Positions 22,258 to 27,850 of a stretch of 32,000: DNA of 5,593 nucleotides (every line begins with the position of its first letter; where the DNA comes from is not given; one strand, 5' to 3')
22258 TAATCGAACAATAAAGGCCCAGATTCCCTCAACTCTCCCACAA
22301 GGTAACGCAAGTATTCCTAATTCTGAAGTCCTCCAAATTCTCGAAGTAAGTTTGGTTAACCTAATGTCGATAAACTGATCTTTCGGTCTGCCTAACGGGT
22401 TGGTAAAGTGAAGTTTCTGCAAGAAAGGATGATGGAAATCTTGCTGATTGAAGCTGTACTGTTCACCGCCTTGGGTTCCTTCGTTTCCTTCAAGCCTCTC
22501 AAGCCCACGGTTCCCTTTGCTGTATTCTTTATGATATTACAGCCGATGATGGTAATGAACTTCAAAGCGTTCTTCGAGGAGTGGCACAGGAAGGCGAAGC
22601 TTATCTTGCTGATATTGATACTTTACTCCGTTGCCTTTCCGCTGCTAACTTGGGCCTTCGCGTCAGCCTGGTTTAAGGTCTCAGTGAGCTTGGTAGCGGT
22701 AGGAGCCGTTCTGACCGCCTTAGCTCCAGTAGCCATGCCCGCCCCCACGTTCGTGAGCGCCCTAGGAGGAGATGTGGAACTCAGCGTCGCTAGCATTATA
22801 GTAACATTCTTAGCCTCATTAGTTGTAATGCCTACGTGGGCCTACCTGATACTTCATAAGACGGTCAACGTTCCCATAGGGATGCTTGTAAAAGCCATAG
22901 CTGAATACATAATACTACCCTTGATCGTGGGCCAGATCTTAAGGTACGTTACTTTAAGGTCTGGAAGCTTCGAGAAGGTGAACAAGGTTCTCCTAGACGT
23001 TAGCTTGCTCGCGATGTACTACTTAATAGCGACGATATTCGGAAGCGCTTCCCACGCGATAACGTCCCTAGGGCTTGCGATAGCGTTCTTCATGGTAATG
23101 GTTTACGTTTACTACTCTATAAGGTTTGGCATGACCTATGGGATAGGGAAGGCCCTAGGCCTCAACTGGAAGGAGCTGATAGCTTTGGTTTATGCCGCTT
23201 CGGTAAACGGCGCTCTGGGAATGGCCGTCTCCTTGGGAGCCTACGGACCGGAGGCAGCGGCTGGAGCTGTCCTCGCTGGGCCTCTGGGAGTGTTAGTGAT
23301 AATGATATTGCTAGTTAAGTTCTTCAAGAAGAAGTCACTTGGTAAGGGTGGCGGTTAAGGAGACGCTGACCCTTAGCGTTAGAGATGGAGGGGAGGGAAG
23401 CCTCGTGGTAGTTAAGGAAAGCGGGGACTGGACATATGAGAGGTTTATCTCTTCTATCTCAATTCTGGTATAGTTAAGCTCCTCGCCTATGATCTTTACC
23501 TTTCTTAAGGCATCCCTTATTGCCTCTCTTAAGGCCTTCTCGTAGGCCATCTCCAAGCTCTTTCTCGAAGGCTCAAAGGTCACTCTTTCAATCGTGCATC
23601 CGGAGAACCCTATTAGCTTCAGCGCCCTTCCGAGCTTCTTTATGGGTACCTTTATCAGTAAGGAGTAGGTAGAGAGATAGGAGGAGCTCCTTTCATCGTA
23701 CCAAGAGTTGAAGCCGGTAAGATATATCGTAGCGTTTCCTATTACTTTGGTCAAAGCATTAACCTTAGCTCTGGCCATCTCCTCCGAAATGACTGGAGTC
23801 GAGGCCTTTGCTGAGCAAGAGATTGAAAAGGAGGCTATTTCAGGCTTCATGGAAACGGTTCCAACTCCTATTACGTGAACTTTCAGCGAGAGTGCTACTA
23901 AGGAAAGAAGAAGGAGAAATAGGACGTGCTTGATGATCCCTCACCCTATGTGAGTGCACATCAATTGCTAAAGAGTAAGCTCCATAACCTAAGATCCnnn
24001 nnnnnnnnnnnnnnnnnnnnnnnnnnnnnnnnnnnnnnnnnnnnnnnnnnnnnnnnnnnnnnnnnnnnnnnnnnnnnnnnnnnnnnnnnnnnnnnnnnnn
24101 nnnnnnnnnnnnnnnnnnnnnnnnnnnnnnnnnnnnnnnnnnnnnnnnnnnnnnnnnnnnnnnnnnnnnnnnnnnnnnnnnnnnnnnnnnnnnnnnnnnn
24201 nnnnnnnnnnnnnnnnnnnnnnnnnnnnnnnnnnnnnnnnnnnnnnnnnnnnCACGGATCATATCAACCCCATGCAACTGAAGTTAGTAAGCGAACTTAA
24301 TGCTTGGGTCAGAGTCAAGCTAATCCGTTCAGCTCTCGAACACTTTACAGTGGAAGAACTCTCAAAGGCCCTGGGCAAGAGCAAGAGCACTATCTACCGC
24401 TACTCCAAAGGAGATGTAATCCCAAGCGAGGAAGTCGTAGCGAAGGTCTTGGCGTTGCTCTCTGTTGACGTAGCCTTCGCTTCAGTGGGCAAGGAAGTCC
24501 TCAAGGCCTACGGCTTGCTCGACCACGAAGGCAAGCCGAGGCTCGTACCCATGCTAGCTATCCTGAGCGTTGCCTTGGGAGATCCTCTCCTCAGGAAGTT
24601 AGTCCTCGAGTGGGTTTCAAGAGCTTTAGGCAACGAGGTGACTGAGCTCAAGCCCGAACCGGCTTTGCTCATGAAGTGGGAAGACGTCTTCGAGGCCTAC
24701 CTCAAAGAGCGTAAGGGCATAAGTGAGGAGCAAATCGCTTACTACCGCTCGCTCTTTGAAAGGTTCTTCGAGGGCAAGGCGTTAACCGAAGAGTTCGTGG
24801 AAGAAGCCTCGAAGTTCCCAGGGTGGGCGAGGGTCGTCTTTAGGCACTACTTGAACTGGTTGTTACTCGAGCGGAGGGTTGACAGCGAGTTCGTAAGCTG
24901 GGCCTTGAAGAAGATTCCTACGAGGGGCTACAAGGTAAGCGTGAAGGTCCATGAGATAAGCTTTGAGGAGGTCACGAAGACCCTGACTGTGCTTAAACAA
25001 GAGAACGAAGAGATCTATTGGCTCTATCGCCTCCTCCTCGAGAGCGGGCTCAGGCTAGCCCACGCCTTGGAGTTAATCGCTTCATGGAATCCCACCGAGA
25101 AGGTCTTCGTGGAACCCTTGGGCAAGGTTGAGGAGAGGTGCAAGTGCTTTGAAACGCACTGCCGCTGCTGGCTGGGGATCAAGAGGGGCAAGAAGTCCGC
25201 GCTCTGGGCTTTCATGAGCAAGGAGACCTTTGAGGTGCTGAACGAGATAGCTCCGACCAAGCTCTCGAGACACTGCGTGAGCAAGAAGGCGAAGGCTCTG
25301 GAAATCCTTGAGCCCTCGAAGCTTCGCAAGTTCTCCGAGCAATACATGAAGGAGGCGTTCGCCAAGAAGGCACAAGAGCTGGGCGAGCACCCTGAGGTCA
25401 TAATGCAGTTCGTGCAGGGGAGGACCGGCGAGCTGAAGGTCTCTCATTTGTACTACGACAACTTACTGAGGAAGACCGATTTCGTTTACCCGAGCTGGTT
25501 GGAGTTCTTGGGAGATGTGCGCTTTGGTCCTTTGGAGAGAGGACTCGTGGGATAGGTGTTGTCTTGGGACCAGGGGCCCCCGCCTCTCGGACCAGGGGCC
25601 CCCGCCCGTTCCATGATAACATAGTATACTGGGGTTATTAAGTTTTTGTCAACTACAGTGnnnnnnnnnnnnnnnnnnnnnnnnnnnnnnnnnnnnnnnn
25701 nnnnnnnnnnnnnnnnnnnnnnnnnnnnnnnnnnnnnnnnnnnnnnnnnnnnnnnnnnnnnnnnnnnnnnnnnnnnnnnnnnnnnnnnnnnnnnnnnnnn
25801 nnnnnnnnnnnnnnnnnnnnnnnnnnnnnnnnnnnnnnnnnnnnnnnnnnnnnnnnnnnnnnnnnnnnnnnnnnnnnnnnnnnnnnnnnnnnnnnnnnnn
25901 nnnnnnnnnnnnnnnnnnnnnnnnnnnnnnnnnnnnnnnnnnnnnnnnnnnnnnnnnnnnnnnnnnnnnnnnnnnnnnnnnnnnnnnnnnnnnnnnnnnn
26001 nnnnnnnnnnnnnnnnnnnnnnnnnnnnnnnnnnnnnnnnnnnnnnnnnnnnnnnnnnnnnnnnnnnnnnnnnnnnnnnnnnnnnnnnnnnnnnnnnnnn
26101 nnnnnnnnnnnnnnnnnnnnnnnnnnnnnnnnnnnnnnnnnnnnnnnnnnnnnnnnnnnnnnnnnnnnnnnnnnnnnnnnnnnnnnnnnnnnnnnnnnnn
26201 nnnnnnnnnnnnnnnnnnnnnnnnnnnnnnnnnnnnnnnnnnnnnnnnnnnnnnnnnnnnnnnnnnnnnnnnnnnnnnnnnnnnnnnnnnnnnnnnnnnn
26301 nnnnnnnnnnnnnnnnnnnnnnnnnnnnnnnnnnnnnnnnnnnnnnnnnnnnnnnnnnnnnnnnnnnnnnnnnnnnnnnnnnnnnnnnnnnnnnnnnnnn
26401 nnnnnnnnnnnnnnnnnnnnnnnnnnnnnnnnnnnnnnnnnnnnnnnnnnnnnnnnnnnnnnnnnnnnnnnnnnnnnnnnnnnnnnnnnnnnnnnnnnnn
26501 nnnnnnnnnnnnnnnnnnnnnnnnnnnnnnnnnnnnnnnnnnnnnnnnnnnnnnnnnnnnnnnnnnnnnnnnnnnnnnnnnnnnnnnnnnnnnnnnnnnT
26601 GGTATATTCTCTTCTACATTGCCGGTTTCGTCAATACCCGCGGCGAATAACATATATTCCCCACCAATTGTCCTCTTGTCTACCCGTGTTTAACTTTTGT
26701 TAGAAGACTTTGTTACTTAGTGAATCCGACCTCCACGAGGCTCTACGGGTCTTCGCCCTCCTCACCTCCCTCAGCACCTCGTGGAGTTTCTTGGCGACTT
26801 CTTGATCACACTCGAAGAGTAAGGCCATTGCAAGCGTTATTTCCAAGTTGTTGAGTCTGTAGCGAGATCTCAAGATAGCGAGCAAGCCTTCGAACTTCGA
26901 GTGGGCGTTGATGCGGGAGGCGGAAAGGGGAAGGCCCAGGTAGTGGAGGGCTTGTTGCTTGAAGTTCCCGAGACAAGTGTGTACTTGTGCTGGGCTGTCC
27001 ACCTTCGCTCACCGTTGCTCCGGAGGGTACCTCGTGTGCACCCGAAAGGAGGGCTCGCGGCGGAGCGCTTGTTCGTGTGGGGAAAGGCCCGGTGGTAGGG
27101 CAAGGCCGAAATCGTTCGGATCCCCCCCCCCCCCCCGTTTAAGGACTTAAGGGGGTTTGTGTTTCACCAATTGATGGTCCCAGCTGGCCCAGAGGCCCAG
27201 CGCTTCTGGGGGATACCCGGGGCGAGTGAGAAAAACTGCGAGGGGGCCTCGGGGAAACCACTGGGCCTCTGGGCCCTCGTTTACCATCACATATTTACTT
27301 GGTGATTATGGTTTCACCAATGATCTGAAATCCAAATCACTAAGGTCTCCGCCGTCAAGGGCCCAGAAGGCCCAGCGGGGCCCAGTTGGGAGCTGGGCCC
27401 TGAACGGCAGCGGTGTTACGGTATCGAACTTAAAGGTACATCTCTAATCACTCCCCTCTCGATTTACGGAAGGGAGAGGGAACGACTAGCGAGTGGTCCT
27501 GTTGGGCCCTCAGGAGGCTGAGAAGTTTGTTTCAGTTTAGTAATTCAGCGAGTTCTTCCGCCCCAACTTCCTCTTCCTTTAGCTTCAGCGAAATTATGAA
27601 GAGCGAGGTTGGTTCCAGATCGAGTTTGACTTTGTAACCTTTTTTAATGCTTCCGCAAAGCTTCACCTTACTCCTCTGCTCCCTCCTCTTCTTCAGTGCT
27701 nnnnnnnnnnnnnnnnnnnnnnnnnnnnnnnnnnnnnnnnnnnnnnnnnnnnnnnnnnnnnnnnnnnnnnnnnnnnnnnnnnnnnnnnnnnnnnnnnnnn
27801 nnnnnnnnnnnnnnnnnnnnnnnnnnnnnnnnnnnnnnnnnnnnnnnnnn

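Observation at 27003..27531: A 529-bp repeat-dense non-coding region, a candidate origin, control region or structured RNA of the element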

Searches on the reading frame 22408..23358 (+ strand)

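Call 7: search_protein_families(library=pfam, proteins=[window:22408-23358:+], max_evalue=0.01)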
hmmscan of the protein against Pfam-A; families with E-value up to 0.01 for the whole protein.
window:22408-23358:+ (316 aa): 1 family
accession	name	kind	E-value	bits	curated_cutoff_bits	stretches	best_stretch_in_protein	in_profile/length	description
PF01758.21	SBF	-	1e-24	87.7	24.3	1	37-219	2-189/191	Sodium Bile acid symporter family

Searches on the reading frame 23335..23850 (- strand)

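Call 7: search_protein_families(library=pfam, proteins=[window:23335-23850:-], max_evalue=0.01)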
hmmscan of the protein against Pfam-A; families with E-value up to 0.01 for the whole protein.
window:23335-23850:- (171 aa): 1 family
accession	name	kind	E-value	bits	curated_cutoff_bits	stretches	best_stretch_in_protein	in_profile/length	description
PF04402.19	SIMPL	-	1.5e-09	38.8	25.2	1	2-142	12-165/205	Protein of unknown function (DUF541)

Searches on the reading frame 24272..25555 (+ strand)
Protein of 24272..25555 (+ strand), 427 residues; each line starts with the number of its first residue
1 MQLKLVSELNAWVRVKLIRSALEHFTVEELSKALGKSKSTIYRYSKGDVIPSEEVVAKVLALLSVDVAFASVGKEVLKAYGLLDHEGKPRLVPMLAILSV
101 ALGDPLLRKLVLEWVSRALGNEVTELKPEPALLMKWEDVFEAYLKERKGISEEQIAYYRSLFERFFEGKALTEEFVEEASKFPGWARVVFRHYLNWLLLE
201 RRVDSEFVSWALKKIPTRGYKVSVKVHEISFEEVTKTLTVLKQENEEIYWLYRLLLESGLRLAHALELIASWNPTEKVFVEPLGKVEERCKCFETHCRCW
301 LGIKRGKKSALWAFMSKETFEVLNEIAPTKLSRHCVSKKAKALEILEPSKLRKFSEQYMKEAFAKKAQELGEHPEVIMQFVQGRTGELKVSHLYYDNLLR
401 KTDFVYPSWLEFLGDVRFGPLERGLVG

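Call 7: search_protein_families(library=pfam, proteins=[window:24272-25555:+], max_evalue=0.01)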
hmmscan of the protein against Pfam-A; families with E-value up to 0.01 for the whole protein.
window:24272-25555:+ (427 aa): 5 families
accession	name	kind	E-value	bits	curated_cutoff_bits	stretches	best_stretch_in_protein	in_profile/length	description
PF16795.10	Phage_integr_3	-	2.4e-20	73.5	27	1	229-410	4-159/161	Archaeal phage integrase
PF01381.28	HTH_3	-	2.6e-07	31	23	1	24-67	9-52/55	Helix-turn-helix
PF13560.12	HTH_31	-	2.6e-05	24.9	27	1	25-67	15-58/64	Helix-turn-helix domain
PF12728.13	HTH_17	-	0.0022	18.7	27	1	25-51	2-28/51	Helix-turn-helix domain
PF13384.12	HTH_23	-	0.0023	18.2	24.6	1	13-44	6-37/50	Homeodomain-like domain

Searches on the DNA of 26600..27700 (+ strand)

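Call 10: search_rna_families(source=window, start=26600, end=27700, threshold=evalue, max_evalue=10)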
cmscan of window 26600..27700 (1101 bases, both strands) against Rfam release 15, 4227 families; matches with E-value up to 10: 4.
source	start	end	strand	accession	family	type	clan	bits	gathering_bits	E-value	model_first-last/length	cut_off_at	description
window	27301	27340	+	RF01080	UPD-PKib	Cis-reg;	-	16.3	39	7.1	1-32/32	no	Pseudoknot of upstream pseudoknot domain (UPD) of the 3'UTR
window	27355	27392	+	RF03537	Flavi_TBFV_SL6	Cis-reg;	-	14.3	38.3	4.2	1-45/45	no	Tick-borne Flavivirus short stem-loop SL6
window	27187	27274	+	RF01703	Dictyoglomi-1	Gene; sRNA;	-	14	150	2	1-236/236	no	Dictyoglomi-1 RNA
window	27239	27426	+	RF02357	RNaseP-T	Gene; ribozyme;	CL00002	11.8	60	7.8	1-208/208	no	RNaseP truncated form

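Call 88: search_dna_similar(query=window:26990-27540:+, collection=plasmids, mode=distant, max_evalue=0.01)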
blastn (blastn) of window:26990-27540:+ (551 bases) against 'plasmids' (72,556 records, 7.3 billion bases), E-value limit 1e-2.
No match.

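Call 89: search_dna_similar(query=window:26990-27540:+, collection=phages, mode=distant, max_evalue=0.01)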
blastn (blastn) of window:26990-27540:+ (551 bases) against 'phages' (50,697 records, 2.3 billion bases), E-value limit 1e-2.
No match.
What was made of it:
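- Tried and rejected: blastn of the region against plasmid and phage collections: no match (calls 88, 89).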

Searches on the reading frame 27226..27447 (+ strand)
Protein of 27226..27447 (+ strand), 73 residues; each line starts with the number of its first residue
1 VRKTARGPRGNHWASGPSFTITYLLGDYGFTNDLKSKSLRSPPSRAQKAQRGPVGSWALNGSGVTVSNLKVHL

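Call 7: search_protein_families(library=pfam, proteins=[window:27226-27447:+], max_evalue=0.01)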
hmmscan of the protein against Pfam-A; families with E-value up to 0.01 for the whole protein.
window:27226-27447:+ (73 aa): 0 families
